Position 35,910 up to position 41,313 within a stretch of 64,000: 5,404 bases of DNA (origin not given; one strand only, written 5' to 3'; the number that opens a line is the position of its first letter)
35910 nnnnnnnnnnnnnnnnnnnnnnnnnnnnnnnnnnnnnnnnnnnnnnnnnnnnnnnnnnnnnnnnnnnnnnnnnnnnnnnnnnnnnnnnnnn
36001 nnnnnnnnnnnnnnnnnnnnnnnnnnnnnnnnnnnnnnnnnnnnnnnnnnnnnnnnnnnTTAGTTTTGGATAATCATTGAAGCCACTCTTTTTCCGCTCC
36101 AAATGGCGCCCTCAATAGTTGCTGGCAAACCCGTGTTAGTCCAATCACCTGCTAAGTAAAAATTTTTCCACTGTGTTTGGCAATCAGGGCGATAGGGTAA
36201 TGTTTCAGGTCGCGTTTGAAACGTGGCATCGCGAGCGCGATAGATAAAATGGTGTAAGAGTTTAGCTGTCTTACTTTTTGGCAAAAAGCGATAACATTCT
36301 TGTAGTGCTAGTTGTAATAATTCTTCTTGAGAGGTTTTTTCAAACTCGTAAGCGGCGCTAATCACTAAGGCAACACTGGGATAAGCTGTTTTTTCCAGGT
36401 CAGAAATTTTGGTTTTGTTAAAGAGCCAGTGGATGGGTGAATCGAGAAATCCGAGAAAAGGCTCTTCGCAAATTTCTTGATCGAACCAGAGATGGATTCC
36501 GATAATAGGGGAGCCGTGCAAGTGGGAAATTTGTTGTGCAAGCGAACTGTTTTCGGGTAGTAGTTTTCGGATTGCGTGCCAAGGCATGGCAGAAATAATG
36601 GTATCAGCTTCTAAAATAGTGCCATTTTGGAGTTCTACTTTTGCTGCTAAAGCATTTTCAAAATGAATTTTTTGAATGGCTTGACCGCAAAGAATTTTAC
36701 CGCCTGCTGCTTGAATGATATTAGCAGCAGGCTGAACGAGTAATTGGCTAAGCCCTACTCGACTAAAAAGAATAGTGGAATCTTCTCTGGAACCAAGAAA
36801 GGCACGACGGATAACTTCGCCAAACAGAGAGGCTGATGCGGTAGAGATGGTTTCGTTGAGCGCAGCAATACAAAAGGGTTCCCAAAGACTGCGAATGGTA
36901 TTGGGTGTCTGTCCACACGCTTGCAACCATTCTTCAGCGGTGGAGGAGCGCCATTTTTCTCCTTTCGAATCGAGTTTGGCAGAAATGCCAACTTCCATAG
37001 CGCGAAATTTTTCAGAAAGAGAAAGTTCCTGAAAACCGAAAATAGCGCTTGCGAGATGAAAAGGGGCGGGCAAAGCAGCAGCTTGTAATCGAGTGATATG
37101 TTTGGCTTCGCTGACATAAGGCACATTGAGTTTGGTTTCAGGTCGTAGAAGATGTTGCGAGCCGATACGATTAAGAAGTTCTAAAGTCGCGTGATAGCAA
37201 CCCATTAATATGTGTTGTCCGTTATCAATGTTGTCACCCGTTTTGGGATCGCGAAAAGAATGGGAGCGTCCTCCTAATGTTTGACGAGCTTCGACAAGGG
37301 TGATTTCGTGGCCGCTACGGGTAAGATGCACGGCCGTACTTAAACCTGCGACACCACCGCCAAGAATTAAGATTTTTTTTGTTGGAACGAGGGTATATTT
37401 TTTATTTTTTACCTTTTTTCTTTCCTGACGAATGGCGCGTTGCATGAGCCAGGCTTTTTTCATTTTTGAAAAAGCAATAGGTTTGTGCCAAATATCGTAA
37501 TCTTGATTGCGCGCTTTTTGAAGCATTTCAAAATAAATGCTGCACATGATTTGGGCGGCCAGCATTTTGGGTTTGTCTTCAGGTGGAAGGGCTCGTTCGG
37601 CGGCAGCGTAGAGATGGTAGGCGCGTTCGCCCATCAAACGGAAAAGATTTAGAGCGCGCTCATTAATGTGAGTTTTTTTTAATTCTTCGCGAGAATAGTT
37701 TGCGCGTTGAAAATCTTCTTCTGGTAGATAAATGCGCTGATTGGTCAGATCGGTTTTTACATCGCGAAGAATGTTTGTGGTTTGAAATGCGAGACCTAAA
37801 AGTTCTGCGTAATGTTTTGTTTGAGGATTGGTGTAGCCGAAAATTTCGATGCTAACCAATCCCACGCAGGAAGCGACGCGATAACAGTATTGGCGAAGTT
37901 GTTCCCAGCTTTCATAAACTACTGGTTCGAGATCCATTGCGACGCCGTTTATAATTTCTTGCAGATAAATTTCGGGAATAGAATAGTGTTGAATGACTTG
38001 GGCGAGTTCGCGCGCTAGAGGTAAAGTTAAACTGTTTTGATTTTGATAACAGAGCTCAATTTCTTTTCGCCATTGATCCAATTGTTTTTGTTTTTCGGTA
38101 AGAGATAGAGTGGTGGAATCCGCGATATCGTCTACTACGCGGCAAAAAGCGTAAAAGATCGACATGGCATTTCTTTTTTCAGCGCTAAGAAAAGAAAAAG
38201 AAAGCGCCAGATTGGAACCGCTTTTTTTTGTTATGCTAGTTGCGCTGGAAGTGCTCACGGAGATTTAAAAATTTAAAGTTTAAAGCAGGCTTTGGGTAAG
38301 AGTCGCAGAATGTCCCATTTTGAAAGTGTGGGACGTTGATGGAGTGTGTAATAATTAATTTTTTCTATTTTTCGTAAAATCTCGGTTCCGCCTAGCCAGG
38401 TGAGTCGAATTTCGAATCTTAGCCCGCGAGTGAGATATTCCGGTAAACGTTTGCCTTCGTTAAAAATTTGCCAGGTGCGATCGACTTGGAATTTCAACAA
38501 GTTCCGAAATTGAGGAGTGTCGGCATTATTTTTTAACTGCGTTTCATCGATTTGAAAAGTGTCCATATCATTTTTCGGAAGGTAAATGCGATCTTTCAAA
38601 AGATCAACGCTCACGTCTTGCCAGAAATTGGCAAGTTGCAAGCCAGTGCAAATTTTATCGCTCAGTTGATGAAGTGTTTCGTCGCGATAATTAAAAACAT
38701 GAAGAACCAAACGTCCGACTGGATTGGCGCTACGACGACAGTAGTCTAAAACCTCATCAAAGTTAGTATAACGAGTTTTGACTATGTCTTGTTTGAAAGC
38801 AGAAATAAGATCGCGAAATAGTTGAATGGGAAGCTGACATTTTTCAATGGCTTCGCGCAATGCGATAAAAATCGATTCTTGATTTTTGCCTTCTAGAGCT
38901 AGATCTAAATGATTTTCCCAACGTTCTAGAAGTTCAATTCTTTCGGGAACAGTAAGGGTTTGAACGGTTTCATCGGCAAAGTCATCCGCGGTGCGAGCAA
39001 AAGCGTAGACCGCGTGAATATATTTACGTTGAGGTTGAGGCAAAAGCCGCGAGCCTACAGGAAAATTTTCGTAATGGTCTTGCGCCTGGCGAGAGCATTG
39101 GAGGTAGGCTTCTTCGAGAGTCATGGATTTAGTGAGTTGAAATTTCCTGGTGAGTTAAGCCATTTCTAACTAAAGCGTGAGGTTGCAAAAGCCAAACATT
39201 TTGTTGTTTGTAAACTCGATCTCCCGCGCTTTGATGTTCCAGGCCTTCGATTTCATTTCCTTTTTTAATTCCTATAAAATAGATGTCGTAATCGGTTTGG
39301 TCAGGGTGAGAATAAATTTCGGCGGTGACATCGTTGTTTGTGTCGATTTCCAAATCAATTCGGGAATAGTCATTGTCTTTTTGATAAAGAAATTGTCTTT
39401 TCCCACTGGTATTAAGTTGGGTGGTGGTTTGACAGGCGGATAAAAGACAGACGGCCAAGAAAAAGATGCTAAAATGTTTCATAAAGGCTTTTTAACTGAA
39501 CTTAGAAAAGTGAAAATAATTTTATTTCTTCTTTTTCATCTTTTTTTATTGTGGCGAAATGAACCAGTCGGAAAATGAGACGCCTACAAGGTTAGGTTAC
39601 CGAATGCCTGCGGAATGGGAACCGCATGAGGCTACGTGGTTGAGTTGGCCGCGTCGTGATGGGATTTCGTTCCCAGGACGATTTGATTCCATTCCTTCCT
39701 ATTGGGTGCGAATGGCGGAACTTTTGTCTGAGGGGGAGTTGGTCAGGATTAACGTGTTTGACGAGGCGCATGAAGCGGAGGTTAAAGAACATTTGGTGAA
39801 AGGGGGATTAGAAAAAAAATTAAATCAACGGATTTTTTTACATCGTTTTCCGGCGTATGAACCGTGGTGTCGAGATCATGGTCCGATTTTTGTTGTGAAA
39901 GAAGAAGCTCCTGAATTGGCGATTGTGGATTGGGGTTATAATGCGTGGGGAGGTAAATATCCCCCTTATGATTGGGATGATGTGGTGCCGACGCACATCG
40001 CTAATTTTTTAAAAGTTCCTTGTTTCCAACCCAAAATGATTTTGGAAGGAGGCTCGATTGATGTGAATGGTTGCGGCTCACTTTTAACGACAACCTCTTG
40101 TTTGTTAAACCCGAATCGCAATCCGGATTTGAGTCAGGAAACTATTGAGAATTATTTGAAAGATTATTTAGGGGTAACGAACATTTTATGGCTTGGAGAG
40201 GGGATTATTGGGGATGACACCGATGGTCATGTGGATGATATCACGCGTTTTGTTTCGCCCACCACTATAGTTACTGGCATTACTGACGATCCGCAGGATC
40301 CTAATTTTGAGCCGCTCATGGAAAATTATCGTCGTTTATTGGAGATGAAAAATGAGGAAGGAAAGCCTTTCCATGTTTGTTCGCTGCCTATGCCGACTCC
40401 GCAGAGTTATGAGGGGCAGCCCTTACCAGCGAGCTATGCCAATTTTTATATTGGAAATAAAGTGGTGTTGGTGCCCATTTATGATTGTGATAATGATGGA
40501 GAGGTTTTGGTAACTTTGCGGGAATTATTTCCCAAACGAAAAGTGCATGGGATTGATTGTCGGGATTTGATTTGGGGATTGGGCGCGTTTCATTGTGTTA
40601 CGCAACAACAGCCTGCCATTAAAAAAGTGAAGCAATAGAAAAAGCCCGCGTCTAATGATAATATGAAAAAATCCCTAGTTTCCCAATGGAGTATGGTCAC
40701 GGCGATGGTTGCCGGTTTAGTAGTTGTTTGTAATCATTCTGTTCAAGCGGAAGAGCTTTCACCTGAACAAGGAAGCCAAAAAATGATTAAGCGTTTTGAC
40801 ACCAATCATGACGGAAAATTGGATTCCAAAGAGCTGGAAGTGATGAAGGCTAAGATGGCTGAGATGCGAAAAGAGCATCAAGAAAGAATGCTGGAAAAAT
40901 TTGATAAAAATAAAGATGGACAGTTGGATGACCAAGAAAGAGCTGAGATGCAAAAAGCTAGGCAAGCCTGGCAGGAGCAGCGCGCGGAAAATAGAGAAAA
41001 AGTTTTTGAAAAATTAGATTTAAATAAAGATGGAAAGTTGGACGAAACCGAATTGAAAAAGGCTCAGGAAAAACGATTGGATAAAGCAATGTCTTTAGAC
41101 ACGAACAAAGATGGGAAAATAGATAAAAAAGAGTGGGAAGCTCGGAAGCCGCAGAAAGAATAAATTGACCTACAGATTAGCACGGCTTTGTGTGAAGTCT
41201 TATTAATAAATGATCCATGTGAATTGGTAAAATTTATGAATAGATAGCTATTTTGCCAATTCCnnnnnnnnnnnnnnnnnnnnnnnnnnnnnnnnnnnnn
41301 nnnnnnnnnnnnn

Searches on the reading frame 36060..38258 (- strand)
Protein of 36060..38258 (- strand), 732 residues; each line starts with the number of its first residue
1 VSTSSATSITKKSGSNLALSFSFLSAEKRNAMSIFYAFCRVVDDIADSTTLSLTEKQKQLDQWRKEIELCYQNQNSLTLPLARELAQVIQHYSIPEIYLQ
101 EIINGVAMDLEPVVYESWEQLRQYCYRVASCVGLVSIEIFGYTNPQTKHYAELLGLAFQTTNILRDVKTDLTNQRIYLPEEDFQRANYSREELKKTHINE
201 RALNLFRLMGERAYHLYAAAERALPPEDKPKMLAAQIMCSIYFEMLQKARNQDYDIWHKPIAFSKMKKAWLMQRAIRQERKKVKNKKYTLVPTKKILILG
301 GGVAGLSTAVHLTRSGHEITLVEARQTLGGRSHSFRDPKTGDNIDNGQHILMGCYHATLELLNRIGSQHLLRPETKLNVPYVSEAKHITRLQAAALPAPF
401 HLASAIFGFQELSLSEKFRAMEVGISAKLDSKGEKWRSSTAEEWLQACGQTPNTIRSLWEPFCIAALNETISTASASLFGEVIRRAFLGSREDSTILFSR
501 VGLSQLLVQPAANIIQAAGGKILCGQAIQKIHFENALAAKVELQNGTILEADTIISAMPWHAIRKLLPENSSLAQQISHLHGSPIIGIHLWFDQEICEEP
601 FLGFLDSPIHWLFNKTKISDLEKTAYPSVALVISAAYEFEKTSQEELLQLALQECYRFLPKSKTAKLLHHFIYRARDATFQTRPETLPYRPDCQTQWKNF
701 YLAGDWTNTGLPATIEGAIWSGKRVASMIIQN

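Call 37: search_protein_families(library=pfam, proteins=[window:36060-38258:-], max_evalue=0.00001)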
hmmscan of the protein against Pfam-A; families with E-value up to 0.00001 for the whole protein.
window:36060-38258:- (732 aa): 7 families
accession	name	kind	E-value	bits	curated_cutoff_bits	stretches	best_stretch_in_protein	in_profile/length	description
PF00494.24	SQS_PSY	-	5.1e-68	230.1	26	1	11-264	2-260/263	Squalene/phytoene synthase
PF01593.30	Amino_oxidase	-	1e-52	180.4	19.8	1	303-729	1-442/443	Flavin containing amine oxidoreductase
PF13450.12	NAD_binding_8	-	4.6e-13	49.7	21.9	1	298-364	1-67/68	NAD(P)-binding Rossmann-like domain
PF01266.30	DAO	-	6.2e-13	49.4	27.9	1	295-333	1-40/353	FAD dependent oxidoreductase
PF07992.20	Pyr_redox_2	-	1.1e-07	32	26.1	0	289-329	142-178/291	Pyridine nucleotide-disulphide oxidoreductase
PF06100.17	MCRA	-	5.3e-07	29.3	23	1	294-369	2-80/495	MCRA family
PF12831.13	FAD_oxidored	-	7.8e-06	25.9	27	0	296-333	2-39/416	FAD dependent oxidoreductase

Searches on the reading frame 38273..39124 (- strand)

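Call 37: search_protein_families(library=pfam, proteins=[window:38273-39124:-], max_evalue=0.00001)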
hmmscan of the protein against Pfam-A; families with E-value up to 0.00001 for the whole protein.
window:38273-39124:- (283 aa): 1 family
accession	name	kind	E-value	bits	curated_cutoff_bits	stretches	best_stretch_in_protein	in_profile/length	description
PF00494.24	SQS_PSY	-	2.7e-66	224.4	26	1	16-271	3-263/263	Squalene/phytoene synthase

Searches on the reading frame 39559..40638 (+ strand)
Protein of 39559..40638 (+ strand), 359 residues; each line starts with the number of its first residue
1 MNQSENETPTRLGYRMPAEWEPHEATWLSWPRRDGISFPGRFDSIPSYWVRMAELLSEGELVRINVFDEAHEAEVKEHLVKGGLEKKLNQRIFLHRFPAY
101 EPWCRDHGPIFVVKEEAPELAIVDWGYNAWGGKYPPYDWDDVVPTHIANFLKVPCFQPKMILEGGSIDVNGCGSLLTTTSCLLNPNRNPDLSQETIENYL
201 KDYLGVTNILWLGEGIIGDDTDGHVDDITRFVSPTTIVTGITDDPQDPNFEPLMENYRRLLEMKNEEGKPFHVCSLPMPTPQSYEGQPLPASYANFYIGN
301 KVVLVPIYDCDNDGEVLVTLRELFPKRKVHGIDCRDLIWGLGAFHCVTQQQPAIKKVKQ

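Call 37: search_protein_families(library=pfam, proteins=[window:39559-40638:+], max_evalue=0.00001)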
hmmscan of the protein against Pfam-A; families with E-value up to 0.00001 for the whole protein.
window:39559-40638:+ (359 aa): 1 family
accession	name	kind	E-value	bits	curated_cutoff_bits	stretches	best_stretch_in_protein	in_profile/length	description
PF04371.20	PAD_porph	-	1.1e-115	386.7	25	1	15-352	1-321/321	Porphyromonas-type peptidyl-arginine deiminase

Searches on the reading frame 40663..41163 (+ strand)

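Call 37: search_protein_families(library=pfam, proteins=[window:40663-41163:+], max_evalue=0.00001)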
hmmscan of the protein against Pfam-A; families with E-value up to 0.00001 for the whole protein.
window:40663-41163:+ (166 aa): 7 families
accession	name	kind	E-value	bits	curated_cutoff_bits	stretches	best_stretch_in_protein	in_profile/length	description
PF13202.12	EF-hand_5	-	1.5e-21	75.2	25.9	0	113-133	3-23/25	EF hand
PF00036.39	EF-hand_1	-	5.3e-20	69.9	25.4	0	39-61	3-25/29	EF hand domain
PF13499.12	EF-hand_7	-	4.1e-16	59.5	30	1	43-89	9-58/67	EF-hand domain pair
PF13405.12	EF-hand_6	-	6.5e-16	56.9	25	0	113-134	4-25/30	EF-hand domain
PF00404.24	Dockerin_1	-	1.4e-09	38.4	22.9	0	34-64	25-55/57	Dockerin type I domain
PF10591.15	SPARC_Ca_bdg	-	1.8e-08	35.1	22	0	41-92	59-109/113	Secreted protein acidic and rich in cysteine Ca binding region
PF23657.1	DUF7151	-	1.1e-07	32.2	27.2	0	118-133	26-41/46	Domain of unknown function (DUF7151)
